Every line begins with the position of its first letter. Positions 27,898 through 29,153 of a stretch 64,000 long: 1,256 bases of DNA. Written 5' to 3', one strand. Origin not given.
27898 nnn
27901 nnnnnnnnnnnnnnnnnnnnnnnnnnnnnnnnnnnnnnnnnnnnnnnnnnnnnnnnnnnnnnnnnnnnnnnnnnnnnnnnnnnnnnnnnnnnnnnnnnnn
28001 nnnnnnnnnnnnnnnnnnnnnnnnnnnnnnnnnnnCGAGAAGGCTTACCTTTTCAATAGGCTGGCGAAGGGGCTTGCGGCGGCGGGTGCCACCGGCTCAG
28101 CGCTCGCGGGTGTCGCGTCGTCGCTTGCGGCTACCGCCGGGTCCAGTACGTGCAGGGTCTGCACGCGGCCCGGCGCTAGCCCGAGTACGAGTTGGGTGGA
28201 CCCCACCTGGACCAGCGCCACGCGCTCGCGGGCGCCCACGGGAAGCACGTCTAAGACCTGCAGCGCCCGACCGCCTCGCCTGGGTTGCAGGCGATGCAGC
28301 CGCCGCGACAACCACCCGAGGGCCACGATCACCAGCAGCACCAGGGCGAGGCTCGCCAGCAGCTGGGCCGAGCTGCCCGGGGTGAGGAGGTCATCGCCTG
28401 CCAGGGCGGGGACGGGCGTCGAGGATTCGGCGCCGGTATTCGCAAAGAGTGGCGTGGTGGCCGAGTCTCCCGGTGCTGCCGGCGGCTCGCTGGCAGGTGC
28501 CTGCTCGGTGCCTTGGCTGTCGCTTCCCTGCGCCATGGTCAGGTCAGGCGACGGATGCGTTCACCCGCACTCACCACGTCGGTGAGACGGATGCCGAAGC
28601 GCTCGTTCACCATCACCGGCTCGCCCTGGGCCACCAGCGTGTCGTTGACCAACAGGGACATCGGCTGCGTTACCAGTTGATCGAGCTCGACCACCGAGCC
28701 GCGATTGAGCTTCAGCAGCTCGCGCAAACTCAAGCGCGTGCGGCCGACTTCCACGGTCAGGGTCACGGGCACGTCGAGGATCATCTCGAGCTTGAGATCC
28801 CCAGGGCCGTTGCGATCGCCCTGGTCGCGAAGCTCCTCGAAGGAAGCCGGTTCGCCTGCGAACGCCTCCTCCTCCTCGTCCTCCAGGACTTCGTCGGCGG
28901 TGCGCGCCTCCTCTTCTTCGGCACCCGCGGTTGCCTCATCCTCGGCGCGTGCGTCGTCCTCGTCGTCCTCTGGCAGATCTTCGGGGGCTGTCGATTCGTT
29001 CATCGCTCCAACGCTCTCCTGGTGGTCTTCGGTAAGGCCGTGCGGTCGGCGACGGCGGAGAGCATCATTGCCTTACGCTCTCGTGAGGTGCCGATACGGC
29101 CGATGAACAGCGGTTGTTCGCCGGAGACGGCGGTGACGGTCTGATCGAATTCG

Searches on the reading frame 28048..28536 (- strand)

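Call 51: search_protein_families(library=pfam, proteins=[window:28048-28536:-], max_evalue=0.001)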
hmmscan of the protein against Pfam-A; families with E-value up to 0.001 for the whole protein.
window:28048-28536:- (163 aa): 1 family
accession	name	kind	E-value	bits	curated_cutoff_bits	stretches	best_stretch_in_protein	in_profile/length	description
PF04347.18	FliO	-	1.1e-19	70.7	22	1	75-163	1-88/91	Flagellar biosynthesis protein, FliO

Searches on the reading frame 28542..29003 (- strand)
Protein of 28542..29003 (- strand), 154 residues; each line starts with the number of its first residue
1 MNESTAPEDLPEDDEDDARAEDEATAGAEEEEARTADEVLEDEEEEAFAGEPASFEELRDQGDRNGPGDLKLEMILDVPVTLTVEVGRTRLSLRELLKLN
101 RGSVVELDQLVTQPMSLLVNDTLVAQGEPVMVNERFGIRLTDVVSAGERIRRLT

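Call 51: search_protein_families(library=pfam, proteins=[window:28542-29003:-], max_evalue=0.001)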
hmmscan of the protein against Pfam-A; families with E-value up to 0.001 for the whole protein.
window:28542-29003:- (154 aa): 1 family
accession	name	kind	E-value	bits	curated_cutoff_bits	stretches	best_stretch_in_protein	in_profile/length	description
PF01052.25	FliMN_C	-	3.6e-24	84.9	23.8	1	74-144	2-72/73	Type III flagellar switch regulator (C-ring) FliN C-term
